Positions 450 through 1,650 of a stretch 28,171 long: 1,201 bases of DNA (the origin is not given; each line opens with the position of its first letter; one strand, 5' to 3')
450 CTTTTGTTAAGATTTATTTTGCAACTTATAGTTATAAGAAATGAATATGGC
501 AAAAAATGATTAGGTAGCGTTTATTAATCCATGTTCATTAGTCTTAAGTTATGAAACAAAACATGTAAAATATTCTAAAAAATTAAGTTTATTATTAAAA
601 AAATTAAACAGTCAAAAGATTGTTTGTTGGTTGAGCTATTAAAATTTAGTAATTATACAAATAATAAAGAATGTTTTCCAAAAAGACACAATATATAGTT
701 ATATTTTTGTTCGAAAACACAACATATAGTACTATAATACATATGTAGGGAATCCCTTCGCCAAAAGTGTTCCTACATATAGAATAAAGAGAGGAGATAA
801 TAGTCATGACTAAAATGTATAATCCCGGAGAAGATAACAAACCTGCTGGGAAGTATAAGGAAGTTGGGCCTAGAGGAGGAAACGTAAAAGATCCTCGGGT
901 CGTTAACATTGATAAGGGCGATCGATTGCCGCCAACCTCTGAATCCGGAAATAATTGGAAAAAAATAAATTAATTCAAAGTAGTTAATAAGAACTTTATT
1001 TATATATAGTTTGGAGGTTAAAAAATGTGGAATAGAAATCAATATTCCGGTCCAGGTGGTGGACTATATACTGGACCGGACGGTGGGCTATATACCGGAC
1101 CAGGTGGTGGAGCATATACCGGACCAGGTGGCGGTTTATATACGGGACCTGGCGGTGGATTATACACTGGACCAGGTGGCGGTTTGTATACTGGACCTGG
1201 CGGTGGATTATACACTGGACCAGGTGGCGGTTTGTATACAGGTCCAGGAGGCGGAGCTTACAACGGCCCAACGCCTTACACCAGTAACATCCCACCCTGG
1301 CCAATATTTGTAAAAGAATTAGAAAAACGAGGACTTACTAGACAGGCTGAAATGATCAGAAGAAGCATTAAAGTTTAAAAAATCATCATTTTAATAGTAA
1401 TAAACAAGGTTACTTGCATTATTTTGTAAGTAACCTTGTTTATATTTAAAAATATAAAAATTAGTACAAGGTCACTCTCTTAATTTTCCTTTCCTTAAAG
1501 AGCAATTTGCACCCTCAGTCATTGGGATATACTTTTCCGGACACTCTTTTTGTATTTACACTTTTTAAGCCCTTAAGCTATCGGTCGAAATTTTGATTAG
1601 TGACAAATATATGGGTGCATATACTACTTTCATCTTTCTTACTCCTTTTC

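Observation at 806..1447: Unannotated two-gene operon: YjzC-like protein plus a 117-aa protein made of nine GPGGG(L/A)YT octapeptides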

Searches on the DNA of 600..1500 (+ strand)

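Call 6: search_dna_similar(query=window:600-1500:+, collection=plasmids, mode=near, max_rows=40, rows=spread)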
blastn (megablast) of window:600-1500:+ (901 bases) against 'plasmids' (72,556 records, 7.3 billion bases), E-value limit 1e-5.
Records with a match: 6; places in all: 10; records where one place covers at least 80% of the query: 1.
Best place of each record, by identity: 95-99% 1; 90-95% 1; 80-90% 4.
By first word of the organism name: Enterococcus 5; Aerococcus 1.
By predicted mobility (MOB-suite, as given by PLSDB): non-mobilizable 3; conjugative 2; mobilizable 1.
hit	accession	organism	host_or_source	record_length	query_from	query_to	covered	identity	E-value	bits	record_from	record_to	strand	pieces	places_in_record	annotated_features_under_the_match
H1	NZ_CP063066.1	Aerococcus urinaeequi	pig,mixed culture,nasopharynx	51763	1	901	100%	96.9%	0e+0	1879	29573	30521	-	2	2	hypothetical protein | YjzC family protein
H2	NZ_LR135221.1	Enterococcus faecium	-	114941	151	804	73%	89.0%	0e+0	1087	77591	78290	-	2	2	hypothetical protein | YjzC family protein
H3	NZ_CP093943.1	Enterococcus faecium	Homo sapiens,blood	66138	151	670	58%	91.2%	0e+0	704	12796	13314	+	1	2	hypothetical protein | YjzC family protein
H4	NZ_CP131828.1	Enterococcus faecium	Homo sapiens,culture,blood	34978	492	804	35%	87.9%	1e-96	476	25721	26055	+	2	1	hypothetical protein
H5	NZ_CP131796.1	Enterococcus faecium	Homo sapiens,culture,blood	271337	492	804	35%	87.6%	1e-96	361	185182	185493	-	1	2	hypothetical protein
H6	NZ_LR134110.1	Enterococcus faecium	-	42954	522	804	31%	88.7%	1e-91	344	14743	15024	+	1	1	hypothetical protein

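Call 7: get_annotated_region(hit=H1, flank=6000)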
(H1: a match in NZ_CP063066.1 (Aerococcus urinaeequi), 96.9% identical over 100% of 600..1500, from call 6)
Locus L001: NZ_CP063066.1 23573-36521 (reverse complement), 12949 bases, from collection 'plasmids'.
description: Aerococcus urinaeequi strain T43 plasmid pT4302, complete sequence
organism: Aerococcus urinaeequi (NCBI taxid 51665)
taxonomy: Bacteria; Bacillota; Bacilli; Lactobacillales; Aerococcaceae; Aerococcus; Aerococcus urinaeequi
host: -; source: pig,mixed culture,nasopharynx; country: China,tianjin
typing (MOB-suite, as given by PLSDB): non-mobilizable
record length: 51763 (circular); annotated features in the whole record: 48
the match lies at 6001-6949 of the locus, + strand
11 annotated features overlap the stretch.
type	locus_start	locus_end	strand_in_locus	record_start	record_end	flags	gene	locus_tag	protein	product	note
CDS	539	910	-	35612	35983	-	-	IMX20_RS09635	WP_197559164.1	general stress protein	-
CDS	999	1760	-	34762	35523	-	-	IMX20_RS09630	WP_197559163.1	NAD(P)-dependent oxidoreductase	-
CDS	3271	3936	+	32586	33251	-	-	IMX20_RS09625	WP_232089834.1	ATP-binding cassette domain-containing protein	-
CDS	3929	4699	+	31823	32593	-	fetB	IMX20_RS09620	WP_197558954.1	iron export ABC transporter permease subunit FetB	-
CDS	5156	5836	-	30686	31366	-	-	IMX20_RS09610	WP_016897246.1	IS6-like element ISTeha2 family transposase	GO:0006313 - DNA transposition [Evidence IEA]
CDS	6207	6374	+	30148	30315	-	-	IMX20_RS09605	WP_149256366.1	YjzC family protein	-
CDS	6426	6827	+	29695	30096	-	-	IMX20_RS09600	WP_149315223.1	hypothetical protein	-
CDS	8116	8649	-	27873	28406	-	lepB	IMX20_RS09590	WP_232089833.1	signal peptidase I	GO:0009306 - protein secretion [Evidence IEA]; GO:0006465 - signal peptide processing [Evidence IEA]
CDS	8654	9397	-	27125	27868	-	-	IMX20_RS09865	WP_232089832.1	DUF6448 family protein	-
CDS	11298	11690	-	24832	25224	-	-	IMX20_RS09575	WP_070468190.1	hypothetical protein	-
CDS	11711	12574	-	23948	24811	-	-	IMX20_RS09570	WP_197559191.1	hypothetical protein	-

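Call 8: get_annotated_region(hit=H2, flank=6000)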
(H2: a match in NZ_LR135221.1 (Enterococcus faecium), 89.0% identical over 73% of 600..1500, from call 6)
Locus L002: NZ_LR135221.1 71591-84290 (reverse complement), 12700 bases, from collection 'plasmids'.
description: Enterococcus faecium isolate E7040 plasmid 3
organism: Enterococcus faecium (NCBI taxid 1352)
taxonomy: Bacteria; Bacillota; Bacilli; Lactobacillales; Enterococcaceae; Enterococcus; Enterococcus faecium
host: -; source: -; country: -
typing (MOB-suite, as given by PLSDB): conjugative; replicon rep_cluster_889; relaxase MOBT,MOBV; mating-pair formation MPF_T
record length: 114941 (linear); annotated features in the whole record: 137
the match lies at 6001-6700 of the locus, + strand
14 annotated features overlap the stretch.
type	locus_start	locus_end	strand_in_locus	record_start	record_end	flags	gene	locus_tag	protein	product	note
CDS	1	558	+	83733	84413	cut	-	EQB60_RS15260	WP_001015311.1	IS6-like element IS1216 family transposase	GO:0006313 - DNA transposition [Evidence IEA]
CDS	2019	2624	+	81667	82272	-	-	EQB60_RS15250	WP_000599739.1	protein adenylyltransferase Fic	-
CDS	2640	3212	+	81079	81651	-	-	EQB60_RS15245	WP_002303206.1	recombinase family protein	GO:0006310 - DNA recombination [Evidence IEA]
CDS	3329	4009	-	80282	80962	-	-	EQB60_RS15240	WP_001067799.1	IS6-like element IS1216 family transposase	GO:0006313 - DNA transposition [Evidence IEA]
CDS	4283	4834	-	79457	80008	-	-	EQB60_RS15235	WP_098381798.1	recombinase family protein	GO:0006310 - DNA recombination [Evidence IEA]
CDS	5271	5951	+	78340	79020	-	-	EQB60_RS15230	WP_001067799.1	IS6-like element IS1216 family transposase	GO:0006313 - DNA transposition [Evidence IEA]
CDS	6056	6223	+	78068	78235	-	-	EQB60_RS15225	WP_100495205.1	YjzC family protein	-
CDS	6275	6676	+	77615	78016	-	-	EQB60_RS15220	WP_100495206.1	hypothetical protein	-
CDS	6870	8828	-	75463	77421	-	-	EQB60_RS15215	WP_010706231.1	hypothetical protein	-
CDS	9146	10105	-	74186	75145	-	-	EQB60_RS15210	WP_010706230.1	IS30 family transposase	-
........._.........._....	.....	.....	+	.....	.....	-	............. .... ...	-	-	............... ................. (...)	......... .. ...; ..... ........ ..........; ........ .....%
predicted_resistance_gene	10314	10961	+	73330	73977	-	catA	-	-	type A-9 chloramphenicol O-acetyltransferase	predicted by amrfinderplus; class PHENICOL; identity 99.07%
CDS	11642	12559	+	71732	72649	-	-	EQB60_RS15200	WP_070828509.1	ATP-binding cassette domain-containing protein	-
CDS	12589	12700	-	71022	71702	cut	-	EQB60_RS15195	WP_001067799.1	IS6-like element IS1216 family transposase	GO:0006313 - DNA transposition [Evidence IEA]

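Call 9: get_annotated_region(hit=H3, flank=6000)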
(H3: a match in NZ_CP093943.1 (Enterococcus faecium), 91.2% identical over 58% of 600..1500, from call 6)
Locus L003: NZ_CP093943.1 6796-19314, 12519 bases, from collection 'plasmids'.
description: Enterococcus faecium strain NY2032 plasmid pNY2032-2, complete sequence
organism: Enterococcus faecium (NCBI taxid 1352)
taxonomy: Bacteria; Bacillota; Bacilli; Lactobacillales; Enterococcaceae; Enterococcus; Enterococcus faecium
host: -; source: Homo sapiens,blood; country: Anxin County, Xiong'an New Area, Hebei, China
typing (MOB-suite, as given by PLSDB): mobilizable; replicon rep_cluster_185; relaxase MOBT,MOBV
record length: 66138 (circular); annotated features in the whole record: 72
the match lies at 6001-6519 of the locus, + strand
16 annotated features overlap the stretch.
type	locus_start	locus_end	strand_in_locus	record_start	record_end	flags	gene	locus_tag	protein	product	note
CDS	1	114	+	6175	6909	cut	erm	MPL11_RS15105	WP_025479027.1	23S ribosomal RNA methyltransferase Erm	-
predicted_resistance_gene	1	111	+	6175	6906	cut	erm(T)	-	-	23S rRNA (adenine(2058)-N(6))-methyltransferase Erm(T)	predicted by amrfinderplus; class LINCOSAMIDE/MACROLIDE/STREPTOGRAMIN; identity 99.59%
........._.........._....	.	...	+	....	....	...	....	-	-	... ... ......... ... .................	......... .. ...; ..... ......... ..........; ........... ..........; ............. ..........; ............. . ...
CDS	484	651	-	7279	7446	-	-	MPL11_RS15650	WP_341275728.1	Rep family protein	GO:0006260 - DNA replication [Evidence IEA]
CDS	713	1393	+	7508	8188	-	-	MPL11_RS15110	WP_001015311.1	IS6-like element IS1216 family transposase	GO:0006313 - DNA transposition [Evidence IEA]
CDS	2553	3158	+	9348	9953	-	-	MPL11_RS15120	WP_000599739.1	protein adenylyltransferase Fic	-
CDS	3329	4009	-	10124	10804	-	-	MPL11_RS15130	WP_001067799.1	IS6-like element IS1216 family transposase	GO:0006313 - DNA transposition [Evidence IEA]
CDS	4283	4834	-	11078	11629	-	-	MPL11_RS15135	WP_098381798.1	recombinase family protein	GO:0006310 - DNA recombination [Evidence IEA]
CDS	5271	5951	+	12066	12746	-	-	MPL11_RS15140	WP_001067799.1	IS6-like element IS1216 family transposase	GO:0006313 - DNA transposition [Evidence IEA]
CDS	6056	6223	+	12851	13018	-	-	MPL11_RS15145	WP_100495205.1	YjzC family protein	-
CDS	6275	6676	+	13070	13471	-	-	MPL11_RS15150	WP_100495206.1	hypothetical protein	-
CDS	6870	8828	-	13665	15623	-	-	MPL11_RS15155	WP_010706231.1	hypothetical protein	-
CDS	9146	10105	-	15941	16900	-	-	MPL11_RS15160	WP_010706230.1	IS30 family transposase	-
predicted_resistance_gene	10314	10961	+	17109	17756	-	catA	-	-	type A-9 chloramphenicol O-acetyltransferase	predicted by amrfinderplus; class PHENICOL; identity 99.07%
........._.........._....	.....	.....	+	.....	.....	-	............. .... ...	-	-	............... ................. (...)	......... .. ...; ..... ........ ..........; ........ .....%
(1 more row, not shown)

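Call 12: get_annotated_region(hit=H4, flank=5000)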
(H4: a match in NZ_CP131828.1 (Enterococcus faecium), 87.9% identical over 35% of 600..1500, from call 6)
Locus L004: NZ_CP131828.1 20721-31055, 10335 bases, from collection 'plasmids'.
description: Enterococcus faecium strain 2016C07-254 plasmid p2016C07-254-3, complete sequence
organism: Enterococcus faecium (NCBI taxid 1352)
taxonomy: Bacteria; Bacillota; Bacilli; Lactobacillales; Enterococcaceae; Enterococcus; Enterococcus faecium
host: -; source: Homo sapiens,culture,blood; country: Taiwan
typing (MOB-suite, as given by PLSDB): non-mobilizable; replicon rep_cluster_185
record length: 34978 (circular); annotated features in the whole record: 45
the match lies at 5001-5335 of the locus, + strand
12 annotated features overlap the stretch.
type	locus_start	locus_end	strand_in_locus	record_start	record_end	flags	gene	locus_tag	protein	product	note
CDS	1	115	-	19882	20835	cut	-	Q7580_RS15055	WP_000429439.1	ParA family protein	-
CDS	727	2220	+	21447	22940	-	-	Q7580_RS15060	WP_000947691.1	primase C-terminal domain-containing protein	-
CDS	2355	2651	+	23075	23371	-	-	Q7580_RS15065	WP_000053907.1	replication control protein PrgN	-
CDS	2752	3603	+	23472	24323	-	-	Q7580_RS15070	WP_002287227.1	hypothetical protein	-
CDS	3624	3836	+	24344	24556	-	-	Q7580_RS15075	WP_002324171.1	hypothetical protein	-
CDS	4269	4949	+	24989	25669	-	-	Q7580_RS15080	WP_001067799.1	IS6-like element IS1216 family transposase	GO:0006313 - DNA transposition [Evidence IEA]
CDS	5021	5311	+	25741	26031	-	-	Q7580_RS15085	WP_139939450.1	hypothetical protein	-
CDS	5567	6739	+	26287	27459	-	-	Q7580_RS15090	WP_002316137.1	IS256 family transposase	-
CDS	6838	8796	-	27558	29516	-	-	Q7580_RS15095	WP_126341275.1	hypothetical protein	-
CDS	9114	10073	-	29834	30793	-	-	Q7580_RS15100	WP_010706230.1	IS30 family transposase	-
predicted_resistance_gene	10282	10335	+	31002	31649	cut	catA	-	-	type A-9 chloramphenicol O-acetyltransferase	predicted by amrfinderplus; class PHENICOL; identity 99.07%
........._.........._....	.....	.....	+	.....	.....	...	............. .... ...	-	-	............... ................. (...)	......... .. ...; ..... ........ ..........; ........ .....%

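Call 13: get_annotated_region(hit=H5, flank=5000)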
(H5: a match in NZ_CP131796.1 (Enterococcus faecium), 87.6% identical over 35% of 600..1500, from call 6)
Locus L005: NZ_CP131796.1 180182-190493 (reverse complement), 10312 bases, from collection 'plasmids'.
description: Enterococcus faecium strain 2016C10-291 plasmid p2016C10-291-1, complete sequence
organism: Enterococcus faecium (NCBI taxid 1352)
taxonomy: Bacteria; Bacillota; Bacilli; Lactobacillales; Enterococcaceae; Enterococcus; Enterococcus faecium
host: -; source: Homo sapiens,culture,blood; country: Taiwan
typing (MOB-suite, as given by PLSDB): conjugative; replicon rep_cluster_185,rep_cluster_2146,rep_cluster_893; relaxase MOBP,MOBP,MOBV; mating-pair formation MPF_T
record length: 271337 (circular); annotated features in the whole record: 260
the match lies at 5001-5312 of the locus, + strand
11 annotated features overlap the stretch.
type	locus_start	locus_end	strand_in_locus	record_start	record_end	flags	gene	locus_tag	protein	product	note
CDS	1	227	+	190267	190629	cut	-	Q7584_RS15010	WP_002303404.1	hypothetical protein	-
CDS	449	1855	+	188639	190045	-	-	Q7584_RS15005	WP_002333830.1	plasmid recombination protein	GO:0006310 - DNA recombination [Evidence IEA]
CDS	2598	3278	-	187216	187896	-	-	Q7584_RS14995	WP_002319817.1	IS6-like element ISS1N family transposase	GO:0006313 - DNA transposition [Evidence IEA]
CDS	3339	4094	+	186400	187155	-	-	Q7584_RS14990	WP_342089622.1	replication initiation factor domain-containing protein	GO:0006270 - DNA replication initiation [Evidence IEA]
CDS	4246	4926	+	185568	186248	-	-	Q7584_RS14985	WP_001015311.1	IS6-like element IS1216 family transposase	GO:0006313 - DNA transposition [Evidence IEA]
CDS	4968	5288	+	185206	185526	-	-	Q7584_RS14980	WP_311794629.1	hypothetical protein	-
CDS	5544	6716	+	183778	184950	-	-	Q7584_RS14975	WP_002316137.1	IS256 family transposase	-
CDS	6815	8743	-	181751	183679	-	-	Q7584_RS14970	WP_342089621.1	hypothetical protein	-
CDS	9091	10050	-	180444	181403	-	-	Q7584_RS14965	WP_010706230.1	IS30 family transposase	-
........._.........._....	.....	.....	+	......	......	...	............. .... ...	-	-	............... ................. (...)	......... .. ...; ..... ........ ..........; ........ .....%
predicted_resistance_gene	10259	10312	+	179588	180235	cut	catA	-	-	type A-9 chloramphenicol O-acetyltransferase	predicted by amrfinderplus; class PHENICOL; identity 99.07%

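Call 14: get_annotated_region(hit=H6, flank=5000)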
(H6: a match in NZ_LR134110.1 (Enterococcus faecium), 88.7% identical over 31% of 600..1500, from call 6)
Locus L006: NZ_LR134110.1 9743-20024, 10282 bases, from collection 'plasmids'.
description: Enterococcus faecium isolate E6043 plasmid 6
organism: Enterococcus faecium (NCBI taxid 1352)
taxonomy: Bacteria; Bacillota; Bacilli; Lactobacillales; Enterococcaceae; Enterococcus; Enterococcus faecium
host: -; source: -; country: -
typing (MOB-suite, as given by PLSDB): non-mobilizable; replicon rep_cluster_185,rep_cluster_935
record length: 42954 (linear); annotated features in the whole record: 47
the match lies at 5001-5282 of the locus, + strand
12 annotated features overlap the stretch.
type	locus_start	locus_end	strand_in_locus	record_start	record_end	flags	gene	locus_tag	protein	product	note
CDS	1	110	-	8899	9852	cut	-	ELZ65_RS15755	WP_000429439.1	ParA family protein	-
CDS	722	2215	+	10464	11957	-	-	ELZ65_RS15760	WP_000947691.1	primase C-terminal domain-containing protein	-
CDS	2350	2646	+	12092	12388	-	-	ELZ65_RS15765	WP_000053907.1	replication control protein PrgN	-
CDS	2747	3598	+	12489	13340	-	-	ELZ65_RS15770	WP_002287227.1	hypothetical protein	-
CDS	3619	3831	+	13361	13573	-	-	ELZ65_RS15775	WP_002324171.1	hypothetical protein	-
CDS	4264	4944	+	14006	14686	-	-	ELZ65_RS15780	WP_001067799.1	IS6-like element IS1216 family transposase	GO:0006313 - DNA transposition [Evidence IEA]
CDS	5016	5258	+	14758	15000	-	-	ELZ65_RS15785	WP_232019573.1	hypothetical protein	-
CDS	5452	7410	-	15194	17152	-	-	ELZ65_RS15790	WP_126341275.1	hypothetical protein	-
CDS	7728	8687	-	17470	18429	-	-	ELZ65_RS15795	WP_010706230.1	IS30 family transposase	-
predicted_resistance_gene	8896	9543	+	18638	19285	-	catA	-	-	type A-9 chloramphenicol O-acetyltransferase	predicted by amrfinderplus; class PHENICOL; identity 99.07%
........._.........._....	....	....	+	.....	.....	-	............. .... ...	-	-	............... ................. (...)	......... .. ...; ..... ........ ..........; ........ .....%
CDS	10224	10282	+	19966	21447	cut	abc-f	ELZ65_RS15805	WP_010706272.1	ribosomal protection-like ABC-F family protein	-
